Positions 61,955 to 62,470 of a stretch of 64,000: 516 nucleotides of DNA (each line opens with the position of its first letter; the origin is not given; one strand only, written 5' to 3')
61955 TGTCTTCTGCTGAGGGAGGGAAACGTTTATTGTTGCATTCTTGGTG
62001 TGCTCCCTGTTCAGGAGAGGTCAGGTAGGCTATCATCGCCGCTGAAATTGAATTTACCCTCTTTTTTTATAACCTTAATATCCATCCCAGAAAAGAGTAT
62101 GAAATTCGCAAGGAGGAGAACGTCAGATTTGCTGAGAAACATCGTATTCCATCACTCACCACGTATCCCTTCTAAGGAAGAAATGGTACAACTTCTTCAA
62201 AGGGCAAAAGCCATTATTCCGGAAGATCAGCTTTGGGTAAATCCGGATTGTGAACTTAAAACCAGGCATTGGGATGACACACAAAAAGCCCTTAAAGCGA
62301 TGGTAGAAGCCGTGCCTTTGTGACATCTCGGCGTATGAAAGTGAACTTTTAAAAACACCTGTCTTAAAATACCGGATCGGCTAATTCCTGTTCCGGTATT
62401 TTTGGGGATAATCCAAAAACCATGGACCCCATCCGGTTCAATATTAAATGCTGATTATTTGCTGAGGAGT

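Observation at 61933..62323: Hidden queH::metE deletion-fusion pseudogene: loss of two B12-independent enzymes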

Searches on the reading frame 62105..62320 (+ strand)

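Call 4: search_protein_families(library=pfam, proteins=[window:62105-62320:+], max_evalue=0.01)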
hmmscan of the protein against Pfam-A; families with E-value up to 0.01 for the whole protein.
seq(72 aa): 1 family
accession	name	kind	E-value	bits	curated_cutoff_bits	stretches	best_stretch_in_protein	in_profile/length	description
PF01717.24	Meth_synt_2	-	8.7e-18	65.1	21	1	16-69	268-321/324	Cobalamin-independent synthase, Catalytic domain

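Call 5: search_protein_families(library=ncbifam, proteins=[window:62105-62320:+], max_evalue=0.01)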
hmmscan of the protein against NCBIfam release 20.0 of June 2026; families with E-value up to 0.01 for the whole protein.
seq(72 aa): 4 families
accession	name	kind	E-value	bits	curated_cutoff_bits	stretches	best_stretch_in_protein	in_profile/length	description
TIGR01371.1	met_syn_B12ind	equivalog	2.3e-20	73.3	929.95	1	17-70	695-748/754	5-methyltetrahydropteroyltriglutamate--homocysteine S-methyltransferase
NF003556.0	PRK05222.1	equivalog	7e-20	71.5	541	1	17-70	688-741/750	5-methyltetrahydropteroyltriglutamate--homocysteine S-methyltransferase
NF003317.0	PRK04326.1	equivalog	9.6e-10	38.1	406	1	11-70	260-319/340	methionine synthase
NF002119.0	PRK00957.1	equivalog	7.8e-06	25.3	258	1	16-70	247-301/306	methionine synthase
